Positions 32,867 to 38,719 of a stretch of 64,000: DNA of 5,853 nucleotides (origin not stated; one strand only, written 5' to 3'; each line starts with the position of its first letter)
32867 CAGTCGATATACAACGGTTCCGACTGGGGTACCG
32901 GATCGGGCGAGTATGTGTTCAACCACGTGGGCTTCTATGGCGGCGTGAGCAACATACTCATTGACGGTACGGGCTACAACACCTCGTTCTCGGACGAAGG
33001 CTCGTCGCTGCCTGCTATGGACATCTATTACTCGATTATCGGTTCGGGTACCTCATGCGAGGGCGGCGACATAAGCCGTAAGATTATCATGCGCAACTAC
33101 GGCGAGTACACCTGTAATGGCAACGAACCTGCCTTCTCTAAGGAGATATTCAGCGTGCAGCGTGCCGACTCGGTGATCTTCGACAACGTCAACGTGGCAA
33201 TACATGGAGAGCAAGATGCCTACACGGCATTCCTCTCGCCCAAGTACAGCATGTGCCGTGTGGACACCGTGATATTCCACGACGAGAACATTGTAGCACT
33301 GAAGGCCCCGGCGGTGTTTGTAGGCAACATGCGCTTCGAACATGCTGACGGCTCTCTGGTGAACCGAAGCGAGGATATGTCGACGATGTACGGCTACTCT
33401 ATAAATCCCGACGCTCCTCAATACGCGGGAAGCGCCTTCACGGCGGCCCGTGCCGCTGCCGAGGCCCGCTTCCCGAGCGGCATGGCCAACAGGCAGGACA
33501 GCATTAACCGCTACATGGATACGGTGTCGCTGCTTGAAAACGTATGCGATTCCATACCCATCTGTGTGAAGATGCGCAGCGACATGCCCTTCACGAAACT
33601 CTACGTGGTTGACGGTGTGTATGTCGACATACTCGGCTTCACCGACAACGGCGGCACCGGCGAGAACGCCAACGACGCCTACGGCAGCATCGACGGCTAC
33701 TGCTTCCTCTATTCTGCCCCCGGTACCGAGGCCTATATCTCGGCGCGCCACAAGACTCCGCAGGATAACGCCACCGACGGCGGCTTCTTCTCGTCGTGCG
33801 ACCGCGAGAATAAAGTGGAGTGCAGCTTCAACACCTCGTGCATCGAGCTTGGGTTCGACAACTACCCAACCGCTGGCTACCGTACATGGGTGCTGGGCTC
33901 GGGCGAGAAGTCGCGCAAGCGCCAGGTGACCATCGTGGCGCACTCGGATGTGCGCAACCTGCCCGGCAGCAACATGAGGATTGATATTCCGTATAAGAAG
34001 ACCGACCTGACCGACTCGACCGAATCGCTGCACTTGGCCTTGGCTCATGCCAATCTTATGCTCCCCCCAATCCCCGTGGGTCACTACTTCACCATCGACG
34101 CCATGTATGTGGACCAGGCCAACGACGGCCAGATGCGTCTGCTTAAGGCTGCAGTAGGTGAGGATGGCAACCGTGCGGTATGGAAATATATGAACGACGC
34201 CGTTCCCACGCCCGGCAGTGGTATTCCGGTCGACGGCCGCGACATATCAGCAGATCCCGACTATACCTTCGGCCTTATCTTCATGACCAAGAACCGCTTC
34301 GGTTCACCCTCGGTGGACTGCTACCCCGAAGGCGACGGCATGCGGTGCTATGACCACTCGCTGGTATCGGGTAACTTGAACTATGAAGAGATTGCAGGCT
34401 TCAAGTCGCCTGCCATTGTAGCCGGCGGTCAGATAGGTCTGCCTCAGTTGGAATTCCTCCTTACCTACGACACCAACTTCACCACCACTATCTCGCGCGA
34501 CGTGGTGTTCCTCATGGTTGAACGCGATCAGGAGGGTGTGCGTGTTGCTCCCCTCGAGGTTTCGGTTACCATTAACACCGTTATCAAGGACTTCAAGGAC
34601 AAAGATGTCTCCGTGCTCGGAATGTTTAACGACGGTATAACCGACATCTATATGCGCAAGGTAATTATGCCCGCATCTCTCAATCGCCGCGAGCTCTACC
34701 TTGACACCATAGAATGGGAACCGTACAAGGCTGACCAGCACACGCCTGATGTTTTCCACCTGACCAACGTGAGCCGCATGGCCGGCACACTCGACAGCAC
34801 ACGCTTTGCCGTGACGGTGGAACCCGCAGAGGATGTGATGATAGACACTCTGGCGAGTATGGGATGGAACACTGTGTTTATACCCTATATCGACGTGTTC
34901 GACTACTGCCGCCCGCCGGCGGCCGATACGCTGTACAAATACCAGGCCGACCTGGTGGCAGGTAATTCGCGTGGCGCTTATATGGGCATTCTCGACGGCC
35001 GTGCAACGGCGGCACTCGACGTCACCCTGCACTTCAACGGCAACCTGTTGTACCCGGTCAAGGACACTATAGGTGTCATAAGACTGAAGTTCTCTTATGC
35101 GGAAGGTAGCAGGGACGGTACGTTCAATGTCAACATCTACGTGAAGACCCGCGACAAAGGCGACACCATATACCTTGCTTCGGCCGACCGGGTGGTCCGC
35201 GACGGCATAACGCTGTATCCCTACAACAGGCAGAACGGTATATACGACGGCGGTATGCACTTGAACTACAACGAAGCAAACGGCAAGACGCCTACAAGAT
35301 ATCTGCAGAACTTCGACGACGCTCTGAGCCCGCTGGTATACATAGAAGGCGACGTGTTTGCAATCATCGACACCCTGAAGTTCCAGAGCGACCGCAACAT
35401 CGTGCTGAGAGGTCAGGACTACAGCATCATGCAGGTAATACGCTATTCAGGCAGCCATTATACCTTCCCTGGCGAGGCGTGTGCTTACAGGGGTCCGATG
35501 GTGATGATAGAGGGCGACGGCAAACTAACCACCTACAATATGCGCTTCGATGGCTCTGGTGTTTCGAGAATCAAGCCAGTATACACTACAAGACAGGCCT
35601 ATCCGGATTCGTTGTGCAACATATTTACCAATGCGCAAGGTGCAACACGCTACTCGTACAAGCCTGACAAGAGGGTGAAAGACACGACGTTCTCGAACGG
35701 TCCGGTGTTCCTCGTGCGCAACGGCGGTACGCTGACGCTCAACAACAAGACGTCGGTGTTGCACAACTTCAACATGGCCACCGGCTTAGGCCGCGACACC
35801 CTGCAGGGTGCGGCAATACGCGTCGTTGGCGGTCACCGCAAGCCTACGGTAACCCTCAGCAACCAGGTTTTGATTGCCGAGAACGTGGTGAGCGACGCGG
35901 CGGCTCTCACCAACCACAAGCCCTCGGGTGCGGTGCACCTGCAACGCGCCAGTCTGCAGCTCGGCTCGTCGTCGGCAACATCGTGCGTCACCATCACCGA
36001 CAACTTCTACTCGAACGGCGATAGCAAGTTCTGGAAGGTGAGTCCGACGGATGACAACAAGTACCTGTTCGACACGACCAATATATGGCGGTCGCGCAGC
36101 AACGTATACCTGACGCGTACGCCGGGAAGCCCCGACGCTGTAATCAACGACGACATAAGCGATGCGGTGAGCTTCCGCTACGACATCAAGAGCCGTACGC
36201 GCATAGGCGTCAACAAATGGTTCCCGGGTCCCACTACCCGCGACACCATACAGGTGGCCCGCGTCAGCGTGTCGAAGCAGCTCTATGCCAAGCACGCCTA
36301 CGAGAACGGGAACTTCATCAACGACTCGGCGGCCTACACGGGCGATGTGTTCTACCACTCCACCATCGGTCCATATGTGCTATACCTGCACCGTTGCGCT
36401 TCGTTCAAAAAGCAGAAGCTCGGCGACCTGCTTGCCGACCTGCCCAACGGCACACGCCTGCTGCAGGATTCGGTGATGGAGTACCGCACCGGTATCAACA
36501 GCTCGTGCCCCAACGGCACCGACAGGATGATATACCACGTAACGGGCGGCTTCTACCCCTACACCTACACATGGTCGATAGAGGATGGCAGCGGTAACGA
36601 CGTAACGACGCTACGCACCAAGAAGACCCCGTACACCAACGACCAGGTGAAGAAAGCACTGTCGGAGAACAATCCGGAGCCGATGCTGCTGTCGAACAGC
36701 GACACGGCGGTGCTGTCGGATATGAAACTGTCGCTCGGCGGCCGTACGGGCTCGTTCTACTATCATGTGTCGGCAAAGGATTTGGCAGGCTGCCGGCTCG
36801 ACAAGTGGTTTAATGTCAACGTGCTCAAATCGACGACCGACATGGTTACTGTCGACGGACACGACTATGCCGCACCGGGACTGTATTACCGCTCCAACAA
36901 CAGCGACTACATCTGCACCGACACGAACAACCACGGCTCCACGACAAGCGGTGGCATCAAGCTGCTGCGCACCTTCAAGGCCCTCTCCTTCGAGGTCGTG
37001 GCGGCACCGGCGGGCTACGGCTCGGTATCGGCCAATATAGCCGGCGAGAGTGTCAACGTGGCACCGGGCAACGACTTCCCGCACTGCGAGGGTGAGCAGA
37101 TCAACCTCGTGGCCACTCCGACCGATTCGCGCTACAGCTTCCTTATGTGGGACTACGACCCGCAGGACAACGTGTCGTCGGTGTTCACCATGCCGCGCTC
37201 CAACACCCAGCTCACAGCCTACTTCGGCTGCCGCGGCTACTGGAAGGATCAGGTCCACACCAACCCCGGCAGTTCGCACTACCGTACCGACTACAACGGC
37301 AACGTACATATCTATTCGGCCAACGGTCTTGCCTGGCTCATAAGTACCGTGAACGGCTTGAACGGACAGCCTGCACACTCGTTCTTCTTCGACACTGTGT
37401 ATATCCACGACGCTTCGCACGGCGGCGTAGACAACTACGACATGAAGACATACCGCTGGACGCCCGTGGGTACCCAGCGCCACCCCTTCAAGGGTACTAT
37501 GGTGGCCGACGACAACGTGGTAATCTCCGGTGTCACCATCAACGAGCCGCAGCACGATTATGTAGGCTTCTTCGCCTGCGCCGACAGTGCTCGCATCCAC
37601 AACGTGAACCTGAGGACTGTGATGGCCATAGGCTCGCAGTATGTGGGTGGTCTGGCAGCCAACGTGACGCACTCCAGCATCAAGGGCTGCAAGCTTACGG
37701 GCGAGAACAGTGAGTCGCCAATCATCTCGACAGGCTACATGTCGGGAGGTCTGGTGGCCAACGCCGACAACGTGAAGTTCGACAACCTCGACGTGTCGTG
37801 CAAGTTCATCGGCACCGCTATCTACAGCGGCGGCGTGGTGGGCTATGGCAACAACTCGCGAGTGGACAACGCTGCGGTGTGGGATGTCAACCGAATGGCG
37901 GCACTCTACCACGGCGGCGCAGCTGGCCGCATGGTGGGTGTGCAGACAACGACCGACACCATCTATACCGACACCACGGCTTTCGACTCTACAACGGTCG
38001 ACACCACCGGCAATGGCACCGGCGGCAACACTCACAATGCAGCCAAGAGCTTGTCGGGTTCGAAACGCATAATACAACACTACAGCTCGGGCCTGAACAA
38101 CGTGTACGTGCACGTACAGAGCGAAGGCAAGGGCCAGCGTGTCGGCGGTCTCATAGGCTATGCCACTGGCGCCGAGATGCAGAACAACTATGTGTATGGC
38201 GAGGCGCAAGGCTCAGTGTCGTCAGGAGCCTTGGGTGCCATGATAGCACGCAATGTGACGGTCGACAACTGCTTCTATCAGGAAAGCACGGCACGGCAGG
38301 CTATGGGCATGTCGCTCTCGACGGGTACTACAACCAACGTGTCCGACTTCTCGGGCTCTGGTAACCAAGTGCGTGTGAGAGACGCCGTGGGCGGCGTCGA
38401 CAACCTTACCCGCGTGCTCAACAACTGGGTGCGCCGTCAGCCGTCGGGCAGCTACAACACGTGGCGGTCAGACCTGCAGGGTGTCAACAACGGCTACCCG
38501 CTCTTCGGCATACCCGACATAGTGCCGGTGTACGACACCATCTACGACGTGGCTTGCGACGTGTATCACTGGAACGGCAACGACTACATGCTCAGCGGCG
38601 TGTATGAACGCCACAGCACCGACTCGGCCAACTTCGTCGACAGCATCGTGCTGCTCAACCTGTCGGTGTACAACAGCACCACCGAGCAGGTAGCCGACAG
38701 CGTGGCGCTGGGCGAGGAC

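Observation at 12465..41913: Candidate giant-adhesin locus: regulator, repeat-laden leader, giant cargo, 64-aa ORF and a lipoprotein sharing the GLUG-like module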

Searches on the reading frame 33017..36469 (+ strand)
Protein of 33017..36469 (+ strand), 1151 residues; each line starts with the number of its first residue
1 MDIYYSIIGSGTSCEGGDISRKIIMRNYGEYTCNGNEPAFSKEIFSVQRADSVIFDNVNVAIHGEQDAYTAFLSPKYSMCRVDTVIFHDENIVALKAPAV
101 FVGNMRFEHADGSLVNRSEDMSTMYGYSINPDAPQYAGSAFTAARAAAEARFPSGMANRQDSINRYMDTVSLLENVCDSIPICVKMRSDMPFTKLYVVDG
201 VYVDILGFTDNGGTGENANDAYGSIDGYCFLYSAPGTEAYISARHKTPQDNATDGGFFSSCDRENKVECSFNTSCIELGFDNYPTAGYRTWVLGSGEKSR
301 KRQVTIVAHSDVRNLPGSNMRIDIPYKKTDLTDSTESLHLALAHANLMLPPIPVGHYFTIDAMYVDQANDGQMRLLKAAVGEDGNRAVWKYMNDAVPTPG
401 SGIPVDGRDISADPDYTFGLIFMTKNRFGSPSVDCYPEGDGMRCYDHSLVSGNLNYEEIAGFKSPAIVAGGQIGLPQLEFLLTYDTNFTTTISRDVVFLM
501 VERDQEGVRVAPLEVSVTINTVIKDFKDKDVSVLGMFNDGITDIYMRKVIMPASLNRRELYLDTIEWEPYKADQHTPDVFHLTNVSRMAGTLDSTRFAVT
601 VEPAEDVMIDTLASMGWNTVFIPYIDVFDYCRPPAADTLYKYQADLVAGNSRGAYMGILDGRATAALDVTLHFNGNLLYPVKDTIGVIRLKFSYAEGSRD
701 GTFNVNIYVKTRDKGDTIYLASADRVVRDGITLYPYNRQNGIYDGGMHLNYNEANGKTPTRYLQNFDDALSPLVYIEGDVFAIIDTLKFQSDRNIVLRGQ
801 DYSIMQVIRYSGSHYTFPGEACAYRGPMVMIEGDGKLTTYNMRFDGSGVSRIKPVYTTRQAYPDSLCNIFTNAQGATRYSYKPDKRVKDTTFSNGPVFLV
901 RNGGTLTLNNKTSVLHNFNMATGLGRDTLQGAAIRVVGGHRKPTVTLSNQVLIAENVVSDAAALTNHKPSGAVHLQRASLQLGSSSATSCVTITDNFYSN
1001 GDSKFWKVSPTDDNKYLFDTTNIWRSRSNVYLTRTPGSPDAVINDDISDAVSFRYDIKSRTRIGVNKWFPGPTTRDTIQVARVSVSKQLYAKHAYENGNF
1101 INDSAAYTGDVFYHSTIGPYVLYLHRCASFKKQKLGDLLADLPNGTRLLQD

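Call 96: predict_structure(alignment_id=A5)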
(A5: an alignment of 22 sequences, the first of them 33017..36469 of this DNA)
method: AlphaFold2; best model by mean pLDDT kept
length: 1151 residues; sequences in the alignment: 22
mean_pLDDT: 73.8   pTM: 0.60
mean pLDDT of the five models: 73.8, 72.5, 72.4, 70.8, 68.4
residues with pLDDT >= 90: 178; 70-90: 584; 50-70: 226; < 50: 163
segments of 3 or more residues with pLDDT < 50: 12-19, 155-174, 211-219, 326-336, 368-370, 394-405, 437-441, 454-460, 608-614, 855-889, 924-927, 1037-1046, 1128-1151
pLDDT, mean of each block of 10 residues (from residue 1): 68 43 86 76 86 92 80 80 92 93 93 90 86 61 57 47 38 57 78 90 82 48 91 87 89 90 82 78 82 80 88 80 55 50 89 85 63 76 76 46 56 85 85 52 72 47 79 77 88 82 83 88 82 79 81 75 87 64 82 85 64 57 83 58 62 79 78 81 87 81 90 80 86 79 56 76 86 80 91 70 80 72 87 86 81 48 38 41 42 83 88 88 57 85 87 86 59 87 67 82 55 59 69 60 56 83 82 69 80 89 72 81 68 30 26 33
secondary structure, 60 per line:
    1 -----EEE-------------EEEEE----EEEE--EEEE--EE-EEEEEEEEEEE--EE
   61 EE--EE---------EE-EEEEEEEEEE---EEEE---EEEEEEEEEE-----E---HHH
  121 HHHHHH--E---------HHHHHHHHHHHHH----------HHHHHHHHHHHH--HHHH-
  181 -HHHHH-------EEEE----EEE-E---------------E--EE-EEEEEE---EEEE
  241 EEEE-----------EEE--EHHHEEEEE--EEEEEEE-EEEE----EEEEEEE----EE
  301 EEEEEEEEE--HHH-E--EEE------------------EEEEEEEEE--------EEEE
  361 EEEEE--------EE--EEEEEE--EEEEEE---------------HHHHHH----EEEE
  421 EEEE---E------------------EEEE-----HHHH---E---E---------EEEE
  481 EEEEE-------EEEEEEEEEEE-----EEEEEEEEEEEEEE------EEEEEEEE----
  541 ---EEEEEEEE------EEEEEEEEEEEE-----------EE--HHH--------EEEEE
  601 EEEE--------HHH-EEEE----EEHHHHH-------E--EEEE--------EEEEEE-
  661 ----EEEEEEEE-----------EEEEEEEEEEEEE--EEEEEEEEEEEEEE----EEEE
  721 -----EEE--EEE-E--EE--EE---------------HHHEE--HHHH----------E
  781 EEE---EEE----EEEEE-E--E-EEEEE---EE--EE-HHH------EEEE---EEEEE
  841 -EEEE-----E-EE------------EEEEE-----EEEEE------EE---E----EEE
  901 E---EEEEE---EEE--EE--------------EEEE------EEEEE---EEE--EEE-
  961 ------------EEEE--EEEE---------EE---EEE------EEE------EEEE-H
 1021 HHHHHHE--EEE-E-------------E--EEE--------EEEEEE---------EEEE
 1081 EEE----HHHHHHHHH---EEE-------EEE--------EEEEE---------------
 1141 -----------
elements in order (helices of 4 or more, strands of 3 or more residues): E6-8 E22-26 E31-34 E37-40 E46-56 E59-62 E79-88 E92-95 E99-108 H118-126 H139-151 H162-173 H176-179 H182-186 E194-197 E202-204 E228-233 E237-244 E256-258 E265-269 E272-278 E280-283 E288-294 E299-309 E319-321 E340-348 E357-365 E378-383 E386-391 H407-412 E417-424 E447-450 H456-459 E477-485 E493-503 E509-522 E529-536 E544-551 E558-569 E596-604 E617-620 H627-631 E642-645 E654-659 E665-672 E684-696 E699-712 E717-720 E726-728 E731-733 H766-769 E780-783 E787-789 E794-798 E805-809 E829-832 E836-840 E842-845 E867-871 E877-881 E898-901 E905-909 E913-915 E934-937 E944-948 E952-954 E957-959 E973-976 E979-982 E997-999 E1006-1008 E1015-1018 H1020-1026 E1030-1032 E1051-1053 E1062-1067 E1077-1083 H1088-1096 E1100-1102 E1110-1112 E1121-1125

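Call 98: fold_search(model_id=the predicted structure, library=pdb)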
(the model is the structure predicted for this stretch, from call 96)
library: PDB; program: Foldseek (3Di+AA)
matches with E <= 10: 1394; with E <= 0.001: 43
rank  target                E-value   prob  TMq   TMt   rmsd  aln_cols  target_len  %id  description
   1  2hb0_A                2.1e-08  1.00  0.07  0.19  21.5       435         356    8  Crystal Structure of CfaE, the Adhesive Subunit of CFA/I Fimbria of Enterotoxigenic Escherichia coli (released 2007-06-26)
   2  2hb0_B                8.4e-08  1.00  0.08  0.19  19.8       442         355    8  Crystal Structure of CfaE, the Adhesive Subunit of CFA/I Fimbria of Enterotoxigenic Escherichia coli (released 2007-06-26)
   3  3f83                  1.5e-07  1.00  0.08  0.14  24.1       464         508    8  Structure of fusion complex of the minor pilin CfaE and major pilin CfaB of CFA/I pili from ETEC E. coli (released 2009-08-11)
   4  3vac_A                3.1e-07  1.00  0.09  0.20  20.2       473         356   10  Crystal Structure of the CFA/I Enterotoxigenic E. coli adhesin CfaE mutant G168D (released 2013-02-20)
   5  3f84_A                3.1e-06  1.00  0.08  0.25  19.4       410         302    8  Structure of fusion complex of major pilin CfaB and major pilin CfaB of CFA/I pilus from ETEC E. coli (released 2009-08-11)
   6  5cyl_D                3.6e-06  1.00  0.09  0.21  19.2       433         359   10  Crystal structure of the CupB6 tip adhesin from Pseudomonas aeruginosa (released 2016-10-05)
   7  5dza                  3.9e-06  1.00  0.11  0.26  14.4       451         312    9  Streptococcus agalactiae AgI/II polypeptide BspA C terminal domain (WT) (released 2016-06-22)
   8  5afo_A                4.7e-06  0.99  0.08  0.19  19.6       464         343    7  Long Polar Fimbriae adhesin LpfD from the adherent invasive E. coli strain LF82 (released 2015-08-05)
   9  5dz9                  6.4e-06  1.00  0.11  0.27  14.1       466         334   10  Streptococcus agalactiae AgI/II polypeptide BspA C-terminal domain (Mut) (released 2016-06-22)
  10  5cyl_E                6.4e-06  1.00  0.09  0.20  18.9       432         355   10  Crystal structure of the CupB6 tip adhesin from Pseudomonas aeruginosa (released 2016-10-05)
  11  3f84_B                7.7e-06  1.00  0.08  0.23  19.3       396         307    8  Structure of fusion complex of major pilin CfaB and major pilin CfaB of CFA/I pilus from ETEC E. coli (released 2009-08-11)
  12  3f85                  9.2e-06  1.00  0.08  0.16  23.3       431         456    9  Structure of fusion complex of homo trimeric major pilin subunits CfaB of CFA/I fimbirae from ETEC E. coli (released 2009-08-11)
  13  3au0                  9.6e-06  1.00  0.10  0.25  14.9       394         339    9  Structural and biochemical characterization of ClfB:ligand interactions (released 2011-05-04)
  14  4z23                  1.0e-05  1.00  0.11  0.27  13.3       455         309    9  BspA_C_WT (released 2016-06-29)
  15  7sqc_O0               1.6e-05  0.91  0.07  0.07  35.5       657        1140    7  Ciliary C1 central pair apparatus isolated from Chlamydomonas reinhardtii (released 2022-04-13)
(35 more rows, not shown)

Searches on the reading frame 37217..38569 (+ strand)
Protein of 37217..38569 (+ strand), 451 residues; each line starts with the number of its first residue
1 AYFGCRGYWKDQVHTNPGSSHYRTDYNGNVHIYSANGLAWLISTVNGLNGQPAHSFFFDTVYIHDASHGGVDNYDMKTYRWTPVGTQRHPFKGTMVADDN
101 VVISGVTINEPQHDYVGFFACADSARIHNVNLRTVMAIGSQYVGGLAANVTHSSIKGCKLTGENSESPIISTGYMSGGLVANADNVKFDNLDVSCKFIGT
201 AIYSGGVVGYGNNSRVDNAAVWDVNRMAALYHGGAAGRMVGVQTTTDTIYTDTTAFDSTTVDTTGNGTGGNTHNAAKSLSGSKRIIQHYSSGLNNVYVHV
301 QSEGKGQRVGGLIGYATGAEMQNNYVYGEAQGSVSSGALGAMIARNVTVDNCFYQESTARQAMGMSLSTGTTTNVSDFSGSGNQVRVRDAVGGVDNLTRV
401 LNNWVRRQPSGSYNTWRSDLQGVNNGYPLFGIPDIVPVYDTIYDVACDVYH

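Call 49: search_protein_families(library=pfam, proteins=[window:37217-38569:+], max_evalue=10)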
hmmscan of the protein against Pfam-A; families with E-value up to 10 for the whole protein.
window:37217-38569:+ (451 aa): 2 families
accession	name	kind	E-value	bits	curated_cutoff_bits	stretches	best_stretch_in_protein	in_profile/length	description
PF07581.17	Glug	-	1.1e-06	29.1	20.5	3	139-162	1-25/28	The GLUG motif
PF05342.19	Peptidase_M26_N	-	0.13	11.9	27.7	1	117-162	204-250/250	M26 IgA1-specific Metallo-endopeptidase N-terminal region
